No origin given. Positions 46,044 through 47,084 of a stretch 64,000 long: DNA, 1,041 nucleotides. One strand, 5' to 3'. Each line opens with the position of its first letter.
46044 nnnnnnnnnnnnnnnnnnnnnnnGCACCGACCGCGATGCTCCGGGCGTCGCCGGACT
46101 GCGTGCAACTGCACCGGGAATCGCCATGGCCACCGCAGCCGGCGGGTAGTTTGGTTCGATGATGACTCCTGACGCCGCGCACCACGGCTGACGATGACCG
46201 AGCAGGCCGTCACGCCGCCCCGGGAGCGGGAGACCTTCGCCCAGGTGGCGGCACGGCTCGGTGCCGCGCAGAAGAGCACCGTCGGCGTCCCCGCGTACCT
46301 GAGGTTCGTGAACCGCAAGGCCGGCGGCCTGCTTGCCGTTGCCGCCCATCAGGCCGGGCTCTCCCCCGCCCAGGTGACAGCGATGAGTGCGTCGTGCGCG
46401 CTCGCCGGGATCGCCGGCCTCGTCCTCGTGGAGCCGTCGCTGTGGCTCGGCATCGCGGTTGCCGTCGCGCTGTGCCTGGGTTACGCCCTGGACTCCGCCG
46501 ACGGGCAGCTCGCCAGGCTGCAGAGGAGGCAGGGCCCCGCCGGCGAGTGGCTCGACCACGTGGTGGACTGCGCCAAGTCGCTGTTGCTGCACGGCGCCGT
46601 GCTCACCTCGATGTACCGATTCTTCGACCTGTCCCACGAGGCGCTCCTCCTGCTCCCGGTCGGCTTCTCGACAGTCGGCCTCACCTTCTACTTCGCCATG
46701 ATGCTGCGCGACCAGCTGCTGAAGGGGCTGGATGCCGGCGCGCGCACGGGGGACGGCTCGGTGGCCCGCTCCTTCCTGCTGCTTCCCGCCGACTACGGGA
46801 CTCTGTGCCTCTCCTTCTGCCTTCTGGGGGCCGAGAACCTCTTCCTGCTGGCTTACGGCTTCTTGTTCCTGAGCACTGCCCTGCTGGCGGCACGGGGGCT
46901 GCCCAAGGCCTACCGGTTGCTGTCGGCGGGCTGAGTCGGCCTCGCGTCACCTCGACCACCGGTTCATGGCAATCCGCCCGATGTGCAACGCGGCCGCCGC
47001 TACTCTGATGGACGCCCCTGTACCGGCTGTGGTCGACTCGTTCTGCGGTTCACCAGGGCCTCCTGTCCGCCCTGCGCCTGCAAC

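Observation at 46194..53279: Compact glycerol-phosphate/glycopolymer locus with lower GC than the flanks and a Wzz/BY-kinase-like protein lacking a canonical P-loop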

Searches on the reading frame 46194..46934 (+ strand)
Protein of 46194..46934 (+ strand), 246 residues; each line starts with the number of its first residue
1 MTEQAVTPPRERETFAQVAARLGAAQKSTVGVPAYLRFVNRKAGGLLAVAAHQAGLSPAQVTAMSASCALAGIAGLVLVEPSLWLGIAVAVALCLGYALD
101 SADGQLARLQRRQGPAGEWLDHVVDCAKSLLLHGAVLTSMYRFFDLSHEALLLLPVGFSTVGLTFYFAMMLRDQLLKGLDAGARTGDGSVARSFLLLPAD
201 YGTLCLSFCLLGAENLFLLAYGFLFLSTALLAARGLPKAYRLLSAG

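Call 6: search_protein_families(library=pfam, proteins=[window:46194-46934:+], max_evalue=0.01)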
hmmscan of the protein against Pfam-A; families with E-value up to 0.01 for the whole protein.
window:46194-46934:+ (246 aa): 1 family
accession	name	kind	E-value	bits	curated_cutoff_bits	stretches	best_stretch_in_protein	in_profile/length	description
PF01066.26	CDP-OH_P_transf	-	1e-05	26.4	22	1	59-215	5-137/152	CDP-alcohol phosphatidyltransferase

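Call 7: search_protein_families(library=ncbifam, proteins=[window:46194-46934:+], max_evalue=0.01)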
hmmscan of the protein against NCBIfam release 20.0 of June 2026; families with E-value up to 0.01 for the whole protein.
window:46194-46934:+ (246 aa): 3 families
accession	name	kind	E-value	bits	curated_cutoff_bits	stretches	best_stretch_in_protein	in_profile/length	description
NF040950.1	archin_ph_syn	equivalog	8.2e-11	42.1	180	1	48-143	16-107/191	archaetidylinositol phosphate synthase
NF045883.1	PIPSynth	equivalog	6.4e-05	22.7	170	1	47-137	14-100/197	phosphatidylinositol phosphate synthase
NF041135.1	IPPtranDIPPsyn_Thcocales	equivalog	0.0089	15.1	580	0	37-127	232-315/419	bifunctional L-myo-inositol-1-phosphate cytidylyltransferase/CDP-L-myo-inositol myo-inositolphosphotransferase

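Call 37: search_solved_structures(query=window:46194-46934:+, max_evalue=1, show_alignments=2)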
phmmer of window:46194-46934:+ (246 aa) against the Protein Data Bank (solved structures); distinct sequences matched with E-value up to 1: 8.
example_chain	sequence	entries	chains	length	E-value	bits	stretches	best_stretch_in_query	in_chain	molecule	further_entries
4o6m_A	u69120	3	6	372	4.3e-05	26.3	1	36-131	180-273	AF2299, a CDP-alcohol phosphotransferase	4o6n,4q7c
8ul9_A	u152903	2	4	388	0.0005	22.9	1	82-131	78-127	Cholinephosphotransferase 1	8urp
8urt_A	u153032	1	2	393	0.00052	22.8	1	82-131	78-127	Cholinephosphotransferase 1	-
8gyw_B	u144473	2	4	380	0.011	18.5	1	80-130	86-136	Choline/ethanolaminephosphotransferase 1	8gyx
5d92_D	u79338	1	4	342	0.054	16.2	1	53-128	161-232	AF2299 protein,Phosphatidylinositol synthase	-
5d91_A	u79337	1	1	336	0.069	15.8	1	54-128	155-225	AF2299 protein,Phosphatidylinositol synthase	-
8ero_A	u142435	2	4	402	0.084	15.6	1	83-130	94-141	Cholinephosphotransferase 1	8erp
9uet_A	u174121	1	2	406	0.099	15.3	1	78-132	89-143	Cholinephosphotransferase 1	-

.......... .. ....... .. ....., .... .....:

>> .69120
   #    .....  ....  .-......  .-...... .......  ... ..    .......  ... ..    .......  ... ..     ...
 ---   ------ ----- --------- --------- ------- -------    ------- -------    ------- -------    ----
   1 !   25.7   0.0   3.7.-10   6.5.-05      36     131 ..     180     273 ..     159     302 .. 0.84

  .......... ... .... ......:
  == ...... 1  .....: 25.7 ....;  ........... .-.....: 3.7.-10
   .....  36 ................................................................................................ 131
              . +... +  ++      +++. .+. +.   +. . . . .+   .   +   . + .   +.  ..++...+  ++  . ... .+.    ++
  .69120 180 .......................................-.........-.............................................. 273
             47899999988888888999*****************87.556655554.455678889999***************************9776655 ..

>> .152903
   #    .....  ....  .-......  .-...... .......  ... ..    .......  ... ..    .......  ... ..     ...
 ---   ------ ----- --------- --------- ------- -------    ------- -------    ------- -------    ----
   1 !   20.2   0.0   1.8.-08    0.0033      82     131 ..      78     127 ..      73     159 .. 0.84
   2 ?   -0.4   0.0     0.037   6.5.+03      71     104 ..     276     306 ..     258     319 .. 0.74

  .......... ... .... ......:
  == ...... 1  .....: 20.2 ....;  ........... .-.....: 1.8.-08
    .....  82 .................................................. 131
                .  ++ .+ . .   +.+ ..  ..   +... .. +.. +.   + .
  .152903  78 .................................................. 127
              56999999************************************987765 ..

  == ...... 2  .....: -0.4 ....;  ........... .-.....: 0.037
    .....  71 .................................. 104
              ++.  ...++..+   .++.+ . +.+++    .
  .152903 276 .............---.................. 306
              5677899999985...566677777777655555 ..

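Call 52: find_homologous_proteins(query=window:46194-46934:+, max_evalue=0.00001)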
Query window:46194-46934:+ (246 aa): 2694 proteins with E <= 0.00001 among 8000 candidates; the best 120 are listed.
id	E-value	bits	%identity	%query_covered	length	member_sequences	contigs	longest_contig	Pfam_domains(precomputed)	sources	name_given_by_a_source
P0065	7.1e-146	502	96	100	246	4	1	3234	PF01066.27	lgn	-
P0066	8.9e-107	374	75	100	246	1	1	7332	PF01066.27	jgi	jgi:phosphatidylglycerophosphate synthase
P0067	2.0e-103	363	73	100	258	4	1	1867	PF01066.27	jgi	jgi:phosphatidylglycerophosphate synthase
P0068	1.4e-76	275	70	78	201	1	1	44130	PF01066.27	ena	-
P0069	5.5e-69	250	57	97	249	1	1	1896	PF01066.27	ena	-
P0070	1.7e-68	249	57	93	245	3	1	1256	PF01066.27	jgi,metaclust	metaclust:\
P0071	4.2e-68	247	56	96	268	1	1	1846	PF01066.27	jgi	jgi:phosphatidylglycerophosphate synthase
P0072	7.0e-68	247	55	99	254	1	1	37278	PF01066.27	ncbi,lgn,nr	ncbi:MAG: Phosphatidylglycerophosphate synthase [Acidimicrobiales bacterium]|nr:Phosphatidylglycerop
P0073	3.9e-67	244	55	100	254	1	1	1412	PF01066.27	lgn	-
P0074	4.1e-67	244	55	97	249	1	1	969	PF01066.27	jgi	jgi:phosphatidylglycerophosphate synthase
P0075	9.2e-67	243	56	97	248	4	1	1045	PF01066.27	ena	-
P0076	5.3e-66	240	54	97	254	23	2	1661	PF01066.27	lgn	-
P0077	7.6e-66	240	55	93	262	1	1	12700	PF01066.27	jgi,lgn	jgi:phosphatidylglycerophosphate synthase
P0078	1.0e-65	240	55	94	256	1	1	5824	PF01066.27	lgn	-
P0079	4.2e-65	238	53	97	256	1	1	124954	PF01066.27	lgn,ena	-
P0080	4.8e-65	237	56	95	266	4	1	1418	PF01066.27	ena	-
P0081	8.0e-65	237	56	97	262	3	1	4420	PF01066.27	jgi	jgi:phosphatidylglycerophosphate synthase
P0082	1.4e-64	236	54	97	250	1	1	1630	PF01066.27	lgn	-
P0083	2.3e-64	235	55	96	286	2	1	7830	PF01066.27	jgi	jgi:phosphatidylglycerophosphate synthase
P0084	5.1e-64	234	53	99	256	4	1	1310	PF01066.27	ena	-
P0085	5.2e-64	234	52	94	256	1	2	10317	PF01066.27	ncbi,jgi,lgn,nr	ncbi:MAG TPA: CDP-alcohol phosphatidyltransferase family protein [Aquihabitans sp.]|jgi:phosphatidyl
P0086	1.1e-63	233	52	99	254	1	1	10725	PF01066.27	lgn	-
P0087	1.6e-63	232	56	87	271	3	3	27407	PF01066.27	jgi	jgi:phosphatidylglycerophosphate synthase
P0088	2.0e-63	232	53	91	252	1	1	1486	PF01066.27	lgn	-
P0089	2.0e-63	232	55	98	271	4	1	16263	PF01066.27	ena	-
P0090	2.0e-63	232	51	97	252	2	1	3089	PF01066.27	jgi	-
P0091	2.1e-63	232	54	97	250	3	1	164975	PF01066.27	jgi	-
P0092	3.2e-63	231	55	91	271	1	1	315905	PF01066.27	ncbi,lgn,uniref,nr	ncbi:phosphatidylglycerophosphate synthase [Motilibacter peucedani]|uniref:Phosphatidylglycerophosph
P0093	9.4e-63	230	53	96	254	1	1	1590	PF01066.27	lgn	-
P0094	1.3e-62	229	53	98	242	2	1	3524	PF01066.27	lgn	-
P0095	1.5e-62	229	54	94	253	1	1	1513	PF01066.27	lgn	-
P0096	2.2e-62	229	55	94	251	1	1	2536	PF01066.27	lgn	-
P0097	2.3e-62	229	55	94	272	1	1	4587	PF01066.27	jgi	jgi:phosphatidylglycerophosphate synthase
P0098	3.1e-62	228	54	91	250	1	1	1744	PF01066.27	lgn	-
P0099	3.2e-62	228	53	98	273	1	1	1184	PF01066.27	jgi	jgi:CDP-diacylglycerol---serine O-phosphatidyltransferase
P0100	4.0e-62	228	50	99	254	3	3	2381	PF01066.27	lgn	-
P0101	4.3e-62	228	55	95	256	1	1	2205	PF01066.27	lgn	-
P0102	6.5e-62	227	55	93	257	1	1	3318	PF01066.27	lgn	-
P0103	9.1e-62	227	53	94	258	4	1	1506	PF01066.27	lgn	-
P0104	9.9e-62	226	53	94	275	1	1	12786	PF01066.27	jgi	jgi:phosphatidylglycerophosphate synthase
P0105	1.3e-61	226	48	98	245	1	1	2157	PF01066.27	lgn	-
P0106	1.7e-61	226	55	94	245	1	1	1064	PF01066.27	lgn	-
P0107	3.4e-61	225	52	97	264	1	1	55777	PF01066.27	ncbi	-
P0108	4.4e-61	224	51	96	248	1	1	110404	PF01066.27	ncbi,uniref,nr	ncbi:CDP-alcohol phosphatidyltransferase family protein [Amycolatopsis anabasis]|uniref:CDP-alcohol 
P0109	4.4e-61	224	55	95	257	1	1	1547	PF01066.27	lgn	-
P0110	4.7e-61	224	53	95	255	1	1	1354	PF01066.27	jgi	jgi:phosphatidylglycerophosphate synthase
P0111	4.9e-61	224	53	95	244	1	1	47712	PF01066.27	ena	-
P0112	5.4e-61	224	54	94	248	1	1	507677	PF01066.27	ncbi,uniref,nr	ncbi:CDP-alcohol phosphatidyltransferase family protein [Kineosporia sp. J2-2]|uniref:CDP-alcohol ph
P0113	5.9e-61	224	53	98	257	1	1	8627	PF01066.27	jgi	jgi:phosphatidylglycerophosphate synthase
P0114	7.3e-61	224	54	96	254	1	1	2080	PF01066.27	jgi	-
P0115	7.4e-61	224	53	93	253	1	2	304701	PF01066.27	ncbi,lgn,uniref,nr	ncbi:CDP-alcohol phosphatidyltransferase [Amycolatopsis arida]|uniref:CDP-alcohol phosphatidyltransf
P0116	7.5e-61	224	52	96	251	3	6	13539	PF01066.27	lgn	-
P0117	9.3e-61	223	50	96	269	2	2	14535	PF01066.27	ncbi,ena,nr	ncbi:MAG TPA: CDP-alcohol phosphatidyltransferase family protein [Mycobacteriales bacterium]|nr:CDP-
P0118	9.3e-61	223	50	95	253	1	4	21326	PF01066.27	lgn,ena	-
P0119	9.7e-61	223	51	96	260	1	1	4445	PF01066.27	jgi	jgi:phosphatidylglycerophosphate synthase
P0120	1.1e-60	223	51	99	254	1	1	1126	PF01066.27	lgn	-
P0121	1.8e-60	222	53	96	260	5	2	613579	PF01066.27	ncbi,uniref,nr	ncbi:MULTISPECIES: CDP-alcohol phosphatidyltransferase family protein [unclassified Actinopolyspora]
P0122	1.9e-60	222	48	100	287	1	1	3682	PF01066.27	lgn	-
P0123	2.3e-60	222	51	96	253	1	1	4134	PF01066.27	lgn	-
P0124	2.4e-60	222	52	96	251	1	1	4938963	PF01066.27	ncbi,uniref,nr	ncbi:CDP-alcohol phosphatidyltransferase family protein [Aquihabitans sp. G128]|uniref:CDP-alcohol p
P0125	2.6e-60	222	53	92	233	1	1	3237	PF01066.27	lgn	-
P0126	3.5e-60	221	55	94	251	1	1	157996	PF01066.27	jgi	jgi:phosphatidylglycerophosphate synthase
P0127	4.3e-60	221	52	95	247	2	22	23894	PF01066.27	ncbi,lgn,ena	-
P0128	5.5e-60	221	52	95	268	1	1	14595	PF01066.27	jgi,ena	-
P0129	6.6e-60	220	51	91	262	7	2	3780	PF01066.27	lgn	-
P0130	6.8e-60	220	53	97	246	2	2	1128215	PF01066.27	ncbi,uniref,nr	ncbi:CDP-alcohol phosphatidyltransferase family protein [Kineosporia mesophila]|uniref:CDP-alcohol p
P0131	7.5e-60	220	51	96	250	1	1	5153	PF01066.27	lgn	-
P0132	7.7e-60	220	51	98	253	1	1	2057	PF01066.27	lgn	-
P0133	9.9e-60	220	52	96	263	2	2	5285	PF01066.27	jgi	jgi:phosphatidylglycerophosphate synthase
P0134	1.1e-59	220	51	96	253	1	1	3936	PF01066.27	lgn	-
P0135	1.2e-59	220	52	93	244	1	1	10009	PF01066.27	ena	-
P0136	1.9e-59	219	53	91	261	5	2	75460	PF01066.27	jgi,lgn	-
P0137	2.2e-59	219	52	94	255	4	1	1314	PF01066.27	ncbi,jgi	jgi:phosphatidylglycerophosphate synthase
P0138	2.4e-59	219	51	93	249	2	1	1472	PF01066.27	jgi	jgi:phosphatidylglycerophosphate synthase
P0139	2.6e-59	219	53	97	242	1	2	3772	PF01066.27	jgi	jgi:phosphatidylglycerophosphate synthase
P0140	3.4e-59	218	51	95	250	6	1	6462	PF01066.27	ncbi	-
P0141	3.7e-59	218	53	99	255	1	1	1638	PF01066.27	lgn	-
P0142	5.3e-59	218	52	97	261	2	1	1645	PF01066.27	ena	-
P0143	5.8e-59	217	51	97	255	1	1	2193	PF01066.27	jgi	jgi:phosphatidylglycerophosphate synthase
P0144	5.9e-59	217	51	98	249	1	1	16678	PF01066.27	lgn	-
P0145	6.3e-59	217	50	98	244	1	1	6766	PF01066.27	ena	-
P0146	6.3e-59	217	56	81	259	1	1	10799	PF01066.27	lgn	-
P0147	7.0e-59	217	52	95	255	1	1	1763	PF01066.27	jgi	jgi:phosphatidylglycerophosphate synthase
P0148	7.8e-59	217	52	95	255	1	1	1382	PF01066.27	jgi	jgi:phosphatidylglycerophosphate synthase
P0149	7.8e-59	217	50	96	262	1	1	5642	PF01066.27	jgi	jgi:phosphatidylglycerophosphate synthase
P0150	9.2e-59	217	50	100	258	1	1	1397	PF01066.27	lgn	-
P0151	9.5e-59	217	51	99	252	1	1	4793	PF01066.27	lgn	-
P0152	1.1e-58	216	53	94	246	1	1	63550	PF01066.27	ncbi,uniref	ncbi:CDP-alcohol phosphatidyltransferase family protein [Kocuria sp. M1R5S2]|uniref:CDP-alcohol phos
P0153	1.3e-58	216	51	91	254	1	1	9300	PF01066.27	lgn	-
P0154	1.3e-58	216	50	93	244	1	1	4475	PF01066.27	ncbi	-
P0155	1.5e-58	216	53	93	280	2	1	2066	PF01066.27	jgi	jgi:phosphatidylglycerophosphate synthase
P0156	1.5e-58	216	54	86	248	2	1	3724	PF01066.27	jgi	jgi:phosphatidylglycerophosphate synthase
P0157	1.9e-58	216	52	93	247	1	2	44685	PF01066.27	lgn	-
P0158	1.9e-58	216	50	95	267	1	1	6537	PF01066.27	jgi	jgi:phosphatidylglycerophosphate synthase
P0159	2.2e-58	216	48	95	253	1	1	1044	PF01066.27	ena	-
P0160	2.3e-58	215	52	98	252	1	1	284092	PF01066.27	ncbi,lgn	ncbi:MAG: CDP-alcohol phosphatidyltransferase family protein [Jatrophihabitantaceae bacterium]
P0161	2.5e-58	215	52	93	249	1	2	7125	PF01066.27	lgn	-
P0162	2.5e-58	215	54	94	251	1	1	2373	PF01066.27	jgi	jgi:phosphatidylglycerophosphate synthase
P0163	2.7e-58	215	49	94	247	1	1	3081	PF01066.27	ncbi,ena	-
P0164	3.2e-58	215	48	94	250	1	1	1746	PF01066.27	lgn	-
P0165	3.2e-58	215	47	94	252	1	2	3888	PF01066.27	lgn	-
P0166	3.2e-58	215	50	96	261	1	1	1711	PF01066.27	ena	-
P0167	3.3e-58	215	47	96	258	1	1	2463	PF01066.27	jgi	jgi:phosphatidylglycerophosphate synthase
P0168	3.4e-58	215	52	100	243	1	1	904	PF01066.27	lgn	-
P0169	3.6e-58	215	52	96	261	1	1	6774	PF01066.27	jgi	jgi:phosphatidylglycerophosphate synthase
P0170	3.8e-58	215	49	98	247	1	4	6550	PF01066.27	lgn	-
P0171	4.2e-58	215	50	95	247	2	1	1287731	PF01066.27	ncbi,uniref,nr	ncbi:CDP-alcohol phosphatidyltransferase family protein [Agromyces sp. SYSU K20354]|uniref:CDP-alcoh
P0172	4.3e-58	215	52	94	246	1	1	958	PF01066.27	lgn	-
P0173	4.4e-58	215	48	93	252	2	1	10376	PF01066.27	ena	-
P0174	4.5e-58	215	50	98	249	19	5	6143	PF01066.27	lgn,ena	-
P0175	5.4e-58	214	54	96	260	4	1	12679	PF01066.27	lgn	-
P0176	7.0e-58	214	47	93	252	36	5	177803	PF01066.27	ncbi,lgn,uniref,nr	ncbi:CDP-alcohol phosphatidyltransferase family protein [Rhodococcus sp. ARP2]|uniref:CDP-alcohol ph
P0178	8.4e-58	214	49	99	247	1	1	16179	PF01066.27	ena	-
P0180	1.1e-57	213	50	94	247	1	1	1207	PF01066.27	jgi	jgi:phosphatidylglycerophosphate synthase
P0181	1.2e-57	213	49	99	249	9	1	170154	PF01066.27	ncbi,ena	-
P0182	1.3e-57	213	50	93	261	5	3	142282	PF01066.27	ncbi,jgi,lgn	-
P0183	1.4e-57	213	50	98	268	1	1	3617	PF01066.27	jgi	jgi:phosphatidylglycerophosphate synthase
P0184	1.4e-57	213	49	98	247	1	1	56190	PF01066.27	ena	-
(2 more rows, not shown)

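Call 53: find_encoding_contigs(protein=P0176, flank=8000, max_places=1)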
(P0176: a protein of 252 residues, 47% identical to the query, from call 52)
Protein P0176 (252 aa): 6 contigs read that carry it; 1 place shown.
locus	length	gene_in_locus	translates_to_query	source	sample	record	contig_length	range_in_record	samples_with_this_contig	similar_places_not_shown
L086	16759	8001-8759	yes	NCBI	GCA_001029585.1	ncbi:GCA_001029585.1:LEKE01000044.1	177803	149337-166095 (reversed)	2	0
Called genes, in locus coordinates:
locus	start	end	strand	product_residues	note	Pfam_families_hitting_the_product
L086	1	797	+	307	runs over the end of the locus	PF00535:Glycos_transf_2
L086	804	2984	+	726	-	PF01943:Polysacc_synt, PF13440:Polysacc_synt_3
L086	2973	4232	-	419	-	PF04932:Wzy_C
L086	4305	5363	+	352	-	PF13692:Glyco_trans_1_4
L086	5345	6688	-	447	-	PF02706:Wzz (faint)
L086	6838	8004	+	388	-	PF13439:Glyco_transf_4, PF13579:Glyco_trans_4_4, PF20706:GT4-conflict, PF00534:Glycos_transf_1, PF13692:Glyco_trans_1_4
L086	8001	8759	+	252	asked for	PF01066:CDP-OH_P_transf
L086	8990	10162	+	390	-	PF13439:Glyco_transf_4, PF13579:Glyco_trans_4_4, PF09314:DUF1972, PF00534:Glycos_transf_1, PF13692:Glyco_trans_1_4 (weak)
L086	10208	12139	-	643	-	PF00664:ABC_membrane, PF00005:ABC_tran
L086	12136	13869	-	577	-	PF00664:ABC_membrane, PF00005:ABC_tran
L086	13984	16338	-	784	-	PF03176:MMPL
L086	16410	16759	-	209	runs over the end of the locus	PF00440:TetR_N, PF17754:TetR_C_14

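Call 54: find_encoding_contigs(protein=P0171, flank=8000, max_places=1)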
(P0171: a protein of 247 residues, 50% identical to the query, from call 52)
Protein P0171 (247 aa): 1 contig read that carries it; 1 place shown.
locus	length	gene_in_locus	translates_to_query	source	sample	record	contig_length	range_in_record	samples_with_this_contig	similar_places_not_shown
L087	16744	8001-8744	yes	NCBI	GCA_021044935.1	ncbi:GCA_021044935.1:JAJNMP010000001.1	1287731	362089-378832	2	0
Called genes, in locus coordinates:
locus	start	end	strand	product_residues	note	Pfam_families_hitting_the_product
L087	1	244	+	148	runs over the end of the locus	PF08327:AHSA1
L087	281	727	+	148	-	PF10604:Polyketide_cyc2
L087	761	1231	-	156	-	PF10604:Polyketide_cyc2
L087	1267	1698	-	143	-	PF12833:HTH_18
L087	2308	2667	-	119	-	PF14534:DUF4440 (weak), PF12680:SnoaL_2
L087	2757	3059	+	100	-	PF13545:HTH_Crp_2 (weak), PF25213:HVO_A0261_N (weak), PF01022:HTH_5, PF12840:HTH_20, PF12802:MarR_2, PF13412:HTH_24 (weak), PF09339:HTH_IclR (weak)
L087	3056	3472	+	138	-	PF10604:Polyketide_cyc2, PF08327:AHSA1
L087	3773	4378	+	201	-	PF06559:DCD_N, PF22769:DCD, PF22569:DCD_C, PF00692:dUTPase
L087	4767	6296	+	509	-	PF13727:CoA_binding_3, PF02397:Bac_transf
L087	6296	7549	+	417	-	PF09314:DUF1972, PF13439:Glyco_transf_4, PF13579:Glyco_trans_4_4, PF00534:Glycos_transf_1, PF13692:Glyco_trans_1_4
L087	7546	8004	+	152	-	PF01467:CTP_transf_like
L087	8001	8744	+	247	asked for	PF01066:CDP-OH_P_transf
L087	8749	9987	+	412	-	PF13439:Glyco_transf_4, PF20706:GT4-conflict, PF00534:Glycos_transf_1, PF13692:Glyco_trans_1_4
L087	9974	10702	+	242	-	-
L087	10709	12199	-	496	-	PF01943:Polysacc_synt, PF13440:Polysacc_synt_3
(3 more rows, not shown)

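Call 79: find_encoding_contigs(protein=P0066, flank=8000, max_places=2)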
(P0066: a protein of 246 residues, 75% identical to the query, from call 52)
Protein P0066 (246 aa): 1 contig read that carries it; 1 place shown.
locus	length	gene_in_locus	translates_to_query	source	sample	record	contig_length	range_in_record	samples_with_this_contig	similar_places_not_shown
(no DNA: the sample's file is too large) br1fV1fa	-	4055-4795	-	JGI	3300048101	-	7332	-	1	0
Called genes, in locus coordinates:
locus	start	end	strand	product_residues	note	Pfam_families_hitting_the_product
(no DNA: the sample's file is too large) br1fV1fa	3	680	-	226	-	?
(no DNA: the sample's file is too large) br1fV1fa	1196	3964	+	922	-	PF00311:PEPcase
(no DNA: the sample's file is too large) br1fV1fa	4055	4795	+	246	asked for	PF01066:CDP-OH_P_transf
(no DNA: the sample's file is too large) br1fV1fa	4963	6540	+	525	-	PF01943:Polysacc_synt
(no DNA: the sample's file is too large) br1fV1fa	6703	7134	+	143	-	PF01467:CTP_transf_like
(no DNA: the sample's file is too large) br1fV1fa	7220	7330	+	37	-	?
